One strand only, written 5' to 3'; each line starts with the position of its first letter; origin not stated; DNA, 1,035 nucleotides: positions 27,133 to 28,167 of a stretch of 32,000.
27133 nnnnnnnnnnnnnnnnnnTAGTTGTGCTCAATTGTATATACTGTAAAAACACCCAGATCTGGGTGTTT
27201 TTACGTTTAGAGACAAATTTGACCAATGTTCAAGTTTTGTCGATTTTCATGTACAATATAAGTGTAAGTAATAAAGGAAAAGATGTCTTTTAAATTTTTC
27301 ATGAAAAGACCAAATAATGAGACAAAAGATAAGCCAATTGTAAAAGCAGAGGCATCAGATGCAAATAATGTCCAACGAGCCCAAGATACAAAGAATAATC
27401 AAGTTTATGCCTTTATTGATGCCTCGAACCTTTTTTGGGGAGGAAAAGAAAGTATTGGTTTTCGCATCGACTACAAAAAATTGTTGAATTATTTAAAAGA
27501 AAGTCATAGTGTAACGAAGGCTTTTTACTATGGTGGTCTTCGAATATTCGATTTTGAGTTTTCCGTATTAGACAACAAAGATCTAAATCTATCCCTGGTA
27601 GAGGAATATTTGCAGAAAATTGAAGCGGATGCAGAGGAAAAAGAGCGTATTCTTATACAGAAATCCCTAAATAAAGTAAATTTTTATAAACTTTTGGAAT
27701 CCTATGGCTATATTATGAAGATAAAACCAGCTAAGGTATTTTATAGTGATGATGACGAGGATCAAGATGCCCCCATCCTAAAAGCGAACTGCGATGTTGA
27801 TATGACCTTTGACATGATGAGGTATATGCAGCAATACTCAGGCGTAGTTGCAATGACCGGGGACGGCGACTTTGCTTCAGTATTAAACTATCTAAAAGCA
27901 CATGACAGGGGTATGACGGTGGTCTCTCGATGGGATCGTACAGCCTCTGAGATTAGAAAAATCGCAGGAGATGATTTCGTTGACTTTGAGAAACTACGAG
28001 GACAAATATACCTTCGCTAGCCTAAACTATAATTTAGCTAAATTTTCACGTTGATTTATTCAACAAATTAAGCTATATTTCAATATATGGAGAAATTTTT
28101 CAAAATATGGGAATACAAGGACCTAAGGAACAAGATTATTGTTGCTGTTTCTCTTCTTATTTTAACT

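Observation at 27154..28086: NYN/LabA-type predicted RNase cassette inserted between rplO and secY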

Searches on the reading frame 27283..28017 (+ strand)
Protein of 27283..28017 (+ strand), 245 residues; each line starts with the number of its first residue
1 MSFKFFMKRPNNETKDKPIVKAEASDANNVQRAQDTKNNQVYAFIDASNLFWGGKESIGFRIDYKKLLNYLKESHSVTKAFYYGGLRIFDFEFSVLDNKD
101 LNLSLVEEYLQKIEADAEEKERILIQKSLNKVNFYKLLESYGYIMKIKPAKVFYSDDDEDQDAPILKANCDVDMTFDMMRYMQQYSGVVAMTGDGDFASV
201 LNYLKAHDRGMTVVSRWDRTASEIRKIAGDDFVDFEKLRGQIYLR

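Call 3: search_protein_families(library=pfam, proteins=[window:27283-28017:+], max_evalue=1)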
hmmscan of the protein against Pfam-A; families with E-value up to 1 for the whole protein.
window:27283-28017:+ (245 aa): 4 families
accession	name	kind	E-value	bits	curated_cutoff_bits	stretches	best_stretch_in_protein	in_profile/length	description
PF01936.24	NYN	-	1.5e-18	68.1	24.2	1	42-234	3-143/145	NYN domain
PF18078.7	Thioredoxin_11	-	0.054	14.1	22.9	1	87-120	22-55/126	Thioredoxin-like SNTX domain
PF00781.29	DAGK_cat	-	0.098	12.7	23.6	1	182-211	51-82/125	Diacylglycerol kinase catalytic domain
PF02775.26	TPP_enzyme_C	-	0.11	12.8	21.9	0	186-204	47-65/151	Thiamine pyrophosphate enzyme, C-terminal TPP binding domain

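Call 4: search_protein_families(library=ncbifam, proteins=[window:27283-28017:+], max_evalue=1)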
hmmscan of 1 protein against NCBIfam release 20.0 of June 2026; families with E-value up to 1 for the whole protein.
window:27283-28017:+ (245 aa): 0 families

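Call 6: find_homologous_proteins(query=window:27283-28017:+)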
Query window:27283-28017:+ (245 aa): 328 proteins with E <= 0.001 among 748 candidates; the best 120 are listed.
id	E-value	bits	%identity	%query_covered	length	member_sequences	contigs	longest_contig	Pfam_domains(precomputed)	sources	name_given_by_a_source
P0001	2.7e-146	503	95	98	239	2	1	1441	PF01936.25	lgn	-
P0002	7.1e-130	450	81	100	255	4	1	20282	PF01936.25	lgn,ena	-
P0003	9.6e-123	426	78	100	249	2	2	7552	PF01936.25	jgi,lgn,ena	-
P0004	2.4e-117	409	71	100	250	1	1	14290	PF01936.25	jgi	jgi:uncharacterized LabA/DUF88 family protein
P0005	5.9e-112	391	72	100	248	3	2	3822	PF01936.25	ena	-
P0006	7.1e-112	391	70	100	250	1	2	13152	PF01936.25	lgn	-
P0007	1.0e-111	390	71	100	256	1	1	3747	PF01936.25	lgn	-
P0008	1.7e-111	390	72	100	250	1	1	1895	PF01936.25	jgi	jgi:uncharacterized LabA/DUF88 family protein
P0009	3.9e-111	388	72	98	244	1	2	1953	PF01936.25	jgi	jgi:uncharacterized LabA/DUF88 family protein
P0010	2.1e-110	386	68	100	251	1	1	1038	PF01936.25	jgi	-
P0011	7.8e-107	374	69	98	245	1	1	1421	PF01936.25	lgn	-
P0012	2.9e-102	359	62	100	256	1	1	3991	PF01936.25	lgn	-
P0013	6.2e-98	345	63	100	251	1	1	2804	PF01936.25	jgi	jgi:uncharacterized LabA/DUF88 family protein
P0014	2.7e-97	343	64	100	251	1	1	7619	PF01936.25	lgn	-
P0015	1.5e-96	341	64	100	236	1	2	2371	PF01936.25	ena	-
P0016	3.0e-95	336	63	100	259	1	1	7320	PF01936.25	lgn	-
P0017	1.7e-94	334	61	100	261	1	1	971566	PF01936.25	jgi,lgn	jgi:uncharacterized LabA/DUF88 family protein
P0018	2.0e-94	334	61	100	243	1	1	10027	PF01936.25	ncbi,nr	ncbi:MAG: NYN domain-containing protein [Candidatus Berkelbacteria bacterium]|nr:NYN domain-containi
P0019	8.2e-94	332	59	99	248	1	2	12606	PF01936.25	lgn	-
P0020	8.9e-94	332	57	99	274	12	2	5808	PF01936.25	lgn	-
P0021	4.1e-93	329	62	96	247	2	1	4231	PF01936.25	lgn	-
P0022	5.4e-92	326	60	100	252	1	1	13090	PF01936.25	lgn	-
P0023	2.6e-91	323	60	100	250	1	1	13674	PF01936.25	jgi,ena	-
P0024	2.8e-91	323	61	100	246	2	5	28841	PF01936.25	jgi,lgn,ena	-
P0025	4.6e-89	316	58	98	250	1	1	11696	PF01936.25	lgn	-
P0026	1.0e-88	315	57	99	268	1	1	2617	PF01936.25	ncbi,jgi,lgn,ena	ncbi:MAG: NYN domain-containing protein [bacterium]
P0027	1.8e-88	314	59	97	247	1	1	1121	PF01936.25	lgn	-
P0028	2.0e-88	314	61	99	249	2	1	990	PF01936.25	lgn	-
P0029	2.9e-88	314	58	99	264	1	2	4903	PF01936.25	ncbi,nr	ncbi:MAG: NYN domain protein [bacterium ADurb.Bin400]|nr:MAG: NYN domain protein [bacterium ADurb.Bi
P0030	3.1e-88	313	69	83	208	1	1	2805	PF01936.25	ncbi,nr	ncbi:MAG TPA: NYN domain-containing protein, partial [bacterium]|nr:NYN domain-containing protein [b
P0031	4.4e-88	313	56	99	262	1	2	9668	PF01936.25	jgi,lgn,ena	-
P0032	1.3e-87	311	60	98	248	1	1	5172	PF01936.25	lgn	-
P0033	1.8e-87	311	55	100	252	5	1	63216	PF01936.25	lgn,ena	-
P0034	1.9e-87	311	60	95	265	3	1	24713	PF01936.25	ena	-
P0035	2.9e-87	310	54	100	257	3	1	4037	PF01936.25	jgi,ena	-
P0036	5.0e-87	309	58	99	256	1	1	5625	PF01936.25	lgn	-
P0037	7.3e-87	309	58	97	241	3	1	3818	PF01936.25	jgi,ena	-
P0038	1.1e-86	308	65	86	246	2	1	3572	PF01936.25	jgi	-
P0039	1.3e-86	308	56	100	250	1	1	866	PF01936.25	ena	-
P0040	1.7e-86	308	54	100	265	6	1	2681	PF01936.25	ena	-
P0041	1.7e-86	308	57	99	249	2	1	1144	PF01936.25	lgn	-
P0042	4.4e-86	306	56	100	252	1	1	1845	PF01936.25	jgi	-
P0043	1.6e-85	305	55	100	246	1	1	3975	PF01936.25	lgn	-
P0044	2.9e-85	304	56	99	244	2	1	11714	PF01936.25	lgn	-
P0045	3.4e-85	303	59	97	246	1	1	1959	PF01936.25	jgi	jgi:uncharacterized LabA/DUF88 family protein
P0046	3.3e-84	300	55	100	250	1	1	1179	PF01936.25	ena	-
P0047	1.8e-83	298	51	100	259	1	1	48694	PF01936.25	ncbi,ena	-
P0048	1.8e-83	298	54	98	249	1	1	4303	PF01936.25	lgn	-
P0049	3.2e-83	297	52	99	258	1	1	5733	PF01936.25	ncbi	-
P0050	1.2e-82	295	56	96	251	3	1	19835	PF01936.25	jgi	-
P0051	1.6e-82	295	56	99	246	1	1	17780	PF01936.25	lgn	-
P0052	4.5e-82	293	56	100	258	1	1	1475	PF01936.25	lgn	-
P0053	6.2e-82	293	55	98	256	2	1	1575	PF01936.25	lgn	-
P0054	5.2e-80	287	56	90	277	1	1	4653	PF01936.25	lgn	-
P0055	9.7e-77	276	52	99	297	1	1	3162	PF01936.25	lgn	-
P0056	1.3e-72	262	49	99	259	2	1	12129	PF01936.25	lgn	-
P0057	2.8e-68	248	48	99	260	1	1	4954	PF01936.25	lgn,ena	-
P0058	1.2e-66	243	55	84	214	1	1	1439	PF01936.25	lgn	-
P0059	2.6e-66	242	53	83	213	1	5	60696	PF01936.25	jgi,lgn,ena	-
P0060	4.3e-66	241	53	83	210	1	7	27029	PF01936.25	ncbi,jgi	-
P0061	1.2e-65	240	51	88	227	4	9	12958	PF01936.25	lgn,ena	-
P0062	1.5e-65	239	53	86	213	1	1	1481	PF01936.25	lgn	-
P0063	1.6e-65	239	54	83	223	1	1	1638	PF01936.25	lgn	-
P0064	1.3e-64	236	51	82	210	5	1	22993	PF01936.25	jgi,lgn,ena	-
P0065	1.0e-63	233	50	84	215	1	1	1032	PF01936.25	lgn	-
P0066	1.9e-63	232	53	83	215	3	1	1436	PF01936.25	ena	-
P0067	1.3e-62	230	50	84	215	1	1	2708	PF01936.25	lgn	-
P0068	1.7e-62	229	50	83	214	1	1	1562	PF01936.25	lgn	-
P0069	1.9e-62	229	54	83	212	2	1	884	PF01936.25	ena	-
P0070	2.0e-62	229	54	83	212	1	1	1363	PF01936.25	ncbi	-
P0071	2.1e-62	229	54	83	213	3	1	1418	PF01936.25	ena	-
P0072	2.2e-62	229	49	84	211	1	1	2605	PF01936.25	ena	-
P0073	2.2e-62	229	52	83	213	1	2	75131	PF01936.25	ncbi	-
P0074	3.6e-62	228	51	82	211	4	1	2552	PF01936.25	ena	-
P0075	5.7e-62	227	51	81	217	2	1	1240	PF01936.25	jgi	-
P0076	8.0e-62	227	50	84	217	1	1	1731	PF01936.25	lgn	-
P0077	2.2e-61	226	48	84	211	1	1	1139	PF01936.25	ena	-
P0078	2.6e-61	225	50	84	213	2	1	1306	PF01936.25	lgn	-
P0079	1.0e-60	223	49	84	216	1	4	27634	PF01936.25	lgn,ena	-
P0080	1.3e-60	223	49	86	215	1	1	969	PF01936.25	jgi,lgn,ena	-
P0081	2.2e-60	222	48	85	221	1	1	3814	PF01936.25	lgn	-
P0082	7.6e-59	217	48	86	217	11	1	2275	PF01936.25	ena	-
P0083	1.1e-58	217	49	82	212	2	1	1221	PF01936.25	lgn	-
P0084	1.3e-58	217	50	81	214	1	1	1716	PF01936.25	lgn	-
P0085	1.9e-58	216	50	84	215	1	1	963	PF01936.25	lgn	-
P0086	2.2e-58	216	48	85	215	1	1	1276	PF01936.25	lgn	-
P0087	2.7e-58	215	50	82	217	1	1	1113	PF01936.25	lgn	-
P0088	4.0e-58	215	50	81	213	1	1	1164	PF01936.25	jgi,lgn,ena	-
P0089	5.0e-58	215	49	84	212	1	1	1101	PF01936.25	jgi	-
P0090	5.6e-58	214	46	84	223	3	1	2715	PF01936.25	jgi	-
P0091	8.8e-58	214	49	83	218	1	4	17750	PF01936.25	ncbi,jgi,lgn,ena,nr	ncbi:MAG TPA: NYN domain-containing protein [Candidatus Paceibacterota bacterium]|nr:NYN domain-cont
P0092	1.2e-57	213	49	86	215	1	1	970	PF01936.25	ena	-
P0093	1.6e-57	213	49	81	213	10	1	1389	PF01936.25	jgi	-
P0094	1.6e-57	213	50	81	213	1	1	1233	PF01936.25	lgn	-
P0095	1.8e-57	213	50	80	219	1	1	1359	PF01936.25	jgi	-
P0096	2.4e-56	209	46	87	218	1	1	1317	PF01936.25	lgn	-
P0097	2.9e-56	209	47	84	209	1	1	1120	PF01936.25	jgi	-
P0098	3.9e-56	208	47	86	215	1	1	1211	PF01936.25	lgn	-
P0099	5.4e-56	208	49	87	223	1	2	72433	PF01936.25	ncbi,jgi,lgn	-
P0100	5.5e-56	208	46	87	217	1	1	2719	PF01936.25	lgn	-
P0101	6.1e-56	208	48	84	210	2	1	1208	PF01936.25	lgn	-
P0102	1.2e-55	207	46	84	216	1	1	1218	PF01936.25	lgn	-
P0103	1.4e-55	207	47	83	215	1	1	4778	PF01936.25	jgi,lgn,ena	jgi:uncharacterized LabA/DUF88 family protein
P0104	2.5e-55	206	48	83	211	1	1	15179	PF01936.25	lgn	-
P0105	3.9e-55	205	49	83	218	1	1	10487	PF01936.25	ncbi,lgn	-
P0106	5.4e-55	205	46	84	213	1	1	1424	PF01936.25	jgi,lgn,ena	-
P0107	7.1e-55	204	49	83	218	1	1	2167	PF01936.25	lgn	-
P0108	1.6e-54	203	48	81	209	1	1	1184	PF01936.25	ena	-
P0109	1.6e-54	203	46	84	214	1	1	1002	PF01936.25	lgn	-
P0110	4.0e-54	202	49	81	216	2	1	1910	PF01936.25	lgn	-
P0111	4.3e-54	202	45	87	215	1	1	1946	PF01936.25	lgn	-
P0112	4.7e-54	202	48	87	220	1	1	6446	PF01936.25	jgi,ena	-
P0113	6.6e-54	201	46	82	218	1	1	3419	PF01936.25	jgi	-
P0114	2.2e-53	199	49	81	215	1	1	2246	PF01936.25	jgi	-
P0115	3.0e-53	199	48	83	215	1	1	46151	PF01936.25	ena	-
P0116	4.3e-53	198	45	87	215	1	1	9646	PF01936.25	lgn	-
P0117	5.1e-53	198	43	85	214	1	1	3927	PF01936.25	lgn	-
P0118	8.3e-53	198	47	82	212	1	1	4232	PF01936.25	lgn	-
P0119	9.5e-53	197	48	82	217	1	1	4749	PF01936.25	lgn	-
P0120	9.6e-53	197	47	81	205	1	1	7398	PF01936.25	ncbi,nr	ncbi:NYN domain-containing protein [Candidatus Roizmanbacteria bacterium]|nr:NYN domain-containing p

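Call 9: find_encoding_contigs(protein=P0017, flank=6000, max_places=3)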
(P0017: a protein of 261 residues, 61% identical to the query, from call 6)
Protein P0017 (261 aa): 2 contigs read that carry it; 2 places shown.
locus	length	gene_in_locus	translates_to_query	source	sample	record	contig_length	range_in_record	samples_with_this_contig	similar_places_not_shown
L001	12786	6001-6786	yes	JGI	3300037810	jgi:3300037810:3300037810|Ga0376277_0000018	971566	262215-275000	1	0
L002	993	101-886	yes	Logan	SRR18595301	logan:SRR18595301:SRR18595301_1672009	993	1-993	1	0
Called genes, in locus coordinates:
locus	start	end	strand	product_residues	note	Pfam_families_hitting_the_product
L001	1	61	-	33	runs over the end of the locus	-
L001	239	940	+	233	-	-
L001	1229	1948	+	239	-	-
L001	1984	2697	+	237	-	-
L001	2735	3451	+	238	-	-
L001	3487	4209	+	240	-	-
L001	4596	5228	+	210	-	PF01351:RNase_HII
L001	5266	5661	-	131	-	PF22751:DUF488-N3a, PF22752:DUF488-N3i, PF04343:DUF488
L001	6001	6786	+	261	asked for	PF01936:NYN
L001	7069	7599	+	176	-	-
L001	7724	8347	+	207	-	PF03734:YkuD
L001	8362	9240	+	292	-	PF00696:AA_kinase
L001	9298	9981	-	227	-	PF00160:Pro_isomerase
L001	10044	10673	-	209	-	-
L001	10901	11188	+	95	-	-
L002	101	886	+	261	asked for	PF01936:NYN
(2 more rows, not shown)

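Call 10: find_encoding_contigs(protein=P0033, flank=6000, max_places=3)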
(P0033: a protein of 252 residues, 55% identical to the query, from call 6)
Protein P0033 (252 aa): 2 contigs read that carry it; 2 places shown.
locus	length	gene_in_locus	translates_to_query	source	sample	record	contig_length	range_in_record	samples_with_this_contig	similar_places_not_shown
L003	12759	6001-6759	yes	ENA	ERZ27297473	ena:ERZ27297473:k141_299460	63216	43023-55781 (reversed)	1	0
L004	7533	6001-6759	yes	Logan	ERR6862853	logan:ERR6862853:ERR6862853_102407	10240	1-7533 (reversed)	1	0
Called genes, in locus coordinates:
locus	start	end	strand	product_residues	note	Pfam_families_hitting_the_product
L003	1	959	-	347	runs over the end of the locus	-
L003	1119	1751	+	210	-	PF01725:Ham1p_like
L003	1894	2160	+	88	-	-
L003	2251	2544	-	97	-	-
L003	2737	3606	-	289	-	-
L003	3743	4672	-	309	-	-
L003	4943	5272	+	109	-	-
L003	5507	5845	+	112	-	-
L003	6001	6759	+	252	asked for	PF01936:NYN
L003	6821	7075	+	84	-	-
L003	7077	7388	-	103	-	PF01741:MscL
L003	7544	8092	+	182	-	-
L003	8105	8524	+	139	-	-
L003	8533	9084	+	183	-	PF14378:PAP2_3, PF01569:PAP2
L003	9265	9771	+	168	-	-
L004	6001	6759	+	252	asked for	PF01936:NYN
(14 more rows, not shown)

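Call 11: find_encoding_contigs(protein=P0073, flank=6000, max_places=3)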
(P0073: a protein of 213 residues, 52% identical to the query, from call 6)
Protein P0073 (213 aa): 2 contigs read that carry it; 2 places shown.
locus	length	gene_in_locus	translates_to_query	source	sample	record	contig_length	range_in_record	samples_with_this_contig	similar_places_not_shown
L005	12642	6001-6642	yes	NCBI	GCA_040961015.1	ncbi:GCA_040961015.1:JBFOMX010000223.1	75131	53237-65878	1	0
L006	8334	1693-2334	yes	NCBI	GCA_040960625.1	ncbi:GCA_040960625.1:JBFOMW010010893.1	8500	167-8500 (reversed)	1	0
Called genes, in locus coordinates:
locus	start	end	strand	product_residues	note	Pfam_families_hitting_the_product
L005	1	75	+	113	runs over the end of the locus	PF00467:KOW, PF17136:ribosomal_L24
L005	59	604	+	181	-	PF00281:Ribosomal_L5, PF00673:Ribosomal_L5_C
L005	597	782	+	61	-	PF00253:Ribosomal_S14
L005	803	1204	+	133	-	PF00410:Ribosomal_S8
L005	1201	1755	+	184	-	PF00347:Ribosomal_L6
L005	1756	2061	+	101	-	PF00861:Ribosomal_L18p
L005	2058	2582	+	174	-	PF00333:Ribosomal_S5, PF03719:Ribosomal_S5_C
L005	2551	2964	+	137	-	PF00828:Ribosomal_L27A (weak)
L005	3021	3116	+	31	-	-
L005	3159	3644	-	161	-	-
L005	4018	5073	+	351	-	PF03130:HEAT_PBS (faint), PF13646:HEAT_2 (weak)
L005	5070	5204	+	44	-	-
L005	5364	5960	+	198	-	PF10110:GPDPase_memb (faint), PF06790:UPF0259 (weak), PF06161:DUF975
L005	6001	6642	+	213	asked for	PF01936:NYN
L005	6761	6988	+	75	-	-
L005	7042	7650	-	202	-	-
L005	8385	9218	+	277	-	PF01555:N6_N4_Mtase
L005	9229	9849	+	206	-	PF02976:MutH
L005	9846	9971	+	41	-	-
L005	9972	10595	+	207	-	-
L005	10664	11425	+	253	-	-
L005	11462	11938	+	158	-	-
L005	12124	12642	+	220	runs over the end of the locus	PF01797:Y1_Tnp (weak)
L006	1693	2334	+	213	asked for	PF01936:NYN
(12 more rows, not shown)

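Call 12: find_encoding_contigs(protein=P0002, flank=5000, max_places=2)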
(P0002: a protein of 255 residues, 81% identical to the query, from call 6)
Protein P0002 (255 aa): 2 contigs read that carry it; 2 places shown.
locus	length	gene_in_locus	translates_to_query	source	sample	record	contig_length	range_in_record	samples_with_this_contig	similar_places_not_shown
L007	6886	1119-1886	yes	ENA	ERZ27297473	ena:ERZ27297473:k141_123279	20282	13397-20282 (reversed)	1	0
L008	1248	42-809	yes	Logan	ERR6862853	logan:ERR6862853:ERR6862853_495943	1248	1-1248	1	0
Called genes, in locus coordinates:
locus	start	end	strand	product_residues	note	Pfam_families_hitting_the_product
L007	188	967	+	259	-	-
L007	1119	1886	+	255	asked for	PF01936:NYN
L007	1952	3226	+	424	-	PF00344:SecY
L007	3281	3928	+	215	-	PF00406:ADK, PF13207:AAA_17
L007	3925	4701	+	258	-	PF00557:Peptidase_M24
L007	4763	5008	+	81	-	PF01176:eIF-1a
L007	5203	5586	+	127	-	PF00416:Ribosomal_S13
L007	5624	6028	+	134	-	PF00411:Ribosomal_S11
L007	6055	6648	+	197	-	PF00163:Ribosomal_S4, PF01479:S4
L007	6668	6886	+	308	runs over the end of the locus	PF01193:RNA_pol_L, PF01000:RNA_pol_A_bac, PF03118:RNA_pol_A_CTD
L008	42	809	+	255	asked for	PF01936:NYN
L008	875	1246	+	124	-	?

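Call 13: find_encoding_contigs(protein=P0004, flank=5000, max_places=2)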
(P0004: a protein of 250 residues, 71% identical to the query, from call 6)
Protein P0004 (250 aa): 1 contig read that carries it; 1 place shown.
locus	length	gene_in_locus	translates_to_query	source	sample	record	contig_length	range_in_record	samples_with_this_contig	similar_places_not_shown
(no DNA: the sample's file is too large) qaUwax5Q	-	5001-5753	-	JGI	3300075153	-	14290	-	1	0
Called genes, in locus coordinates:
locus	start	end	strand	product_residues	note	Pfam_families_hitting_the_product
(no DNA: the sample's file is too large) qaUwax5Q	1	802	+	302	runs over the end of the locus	PF02498:Bro-N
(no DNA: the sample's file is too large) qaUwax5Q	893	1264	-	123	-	-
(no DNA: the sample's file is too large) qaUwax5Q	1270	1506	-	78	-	-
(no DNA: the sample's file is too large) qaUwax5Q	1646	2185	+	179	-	-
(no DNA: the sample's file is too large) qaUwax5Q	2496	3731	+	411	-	PF00270:DEAD, PF04851:ResIII, PF00271:Helicase_C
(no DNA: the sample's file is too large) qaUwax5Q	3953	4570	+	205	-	PF00173:Cyt-b5 (weak)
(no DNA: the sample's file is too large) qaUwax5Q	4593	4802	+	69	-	-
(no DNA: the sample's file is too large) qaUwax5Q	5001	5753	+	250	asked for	PF01936:NYN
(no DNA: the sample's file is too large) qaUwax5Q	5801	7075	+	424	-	PF00344:SecY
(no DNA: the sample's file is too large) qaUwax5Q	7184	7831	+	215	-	PF00406:ADK, PF13207:AAA_17, PF05191:ADK_lid (weak)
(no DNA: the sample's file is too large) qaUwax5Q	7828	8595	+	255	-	PF00557:Peptidase_M24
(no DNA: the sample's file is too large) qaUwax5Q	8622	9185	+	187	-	PF00293:NUDIX (weak)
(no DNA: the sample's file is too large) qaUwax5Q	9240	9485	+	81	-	PF01176:eIF-1a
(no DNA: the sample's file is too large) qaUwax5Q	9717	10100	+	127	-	PF00416:Ribosomal_S13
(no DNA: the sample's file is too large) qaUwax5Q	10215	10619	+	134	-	PF00411:Ribosomal_S11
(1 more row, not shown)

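Call 14: find_encoding_contigs(protein=P0024, flank=5000, max_places=3)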
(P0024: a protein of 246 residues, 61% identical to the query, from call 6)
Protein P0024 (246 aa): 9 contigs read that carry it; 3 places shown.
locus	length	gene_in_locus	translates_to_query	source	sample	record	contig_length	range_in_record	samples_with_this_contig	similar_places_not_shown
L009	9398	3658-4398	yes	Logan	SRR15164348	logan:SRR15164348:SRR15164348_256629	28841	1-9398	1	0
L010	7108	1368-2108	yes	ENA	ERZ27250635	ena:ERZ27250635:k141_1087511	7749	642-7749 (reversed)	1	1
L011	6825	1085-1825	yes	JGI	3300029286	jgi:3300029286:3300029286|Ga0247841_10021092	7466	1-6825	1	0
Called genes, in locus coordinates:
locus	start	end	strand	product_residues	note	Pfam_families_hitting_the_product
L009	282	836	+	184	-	PF01625:PMSR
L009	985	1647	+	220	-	-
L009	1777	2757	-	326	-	PF02729:OTCace_N, PF00185:OTCace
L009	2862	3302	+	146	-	-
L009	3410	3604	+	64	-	-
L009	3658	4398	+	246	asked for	PF01936:NYN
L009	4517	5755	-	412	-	PF04055:Radical_SAM, PF16199:Radical_SAM_C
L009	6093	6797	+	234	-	PF01209:Ubie_methyltran (weak), PF02353:CMAS, PF03141:Methyltransf_29 (weak), PF13489:Methyltransf_23, PF13847:Methyltransf_31, PF08241:Methyltransf_11, PF08242:Methyltransf_12, PF13649:Methyltransf_25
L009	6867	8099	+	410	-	PF05496:RuvB_N, PF01637:ATPase_2 (faint), PF07728:AAA_5 (faint), PF13173:AAA_14 (weak), PF00004:AAA, PF16193:AAA_assoc_2, PF12002:MgsA_C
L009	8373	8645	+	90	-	-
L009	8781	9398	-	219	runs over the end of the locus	PF01966:HD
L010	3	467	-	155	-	?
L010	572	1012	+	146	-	-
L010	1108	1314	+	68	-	-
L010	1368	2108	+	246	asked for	PF01936:NYN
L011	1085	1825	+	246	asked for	PF01936:NYN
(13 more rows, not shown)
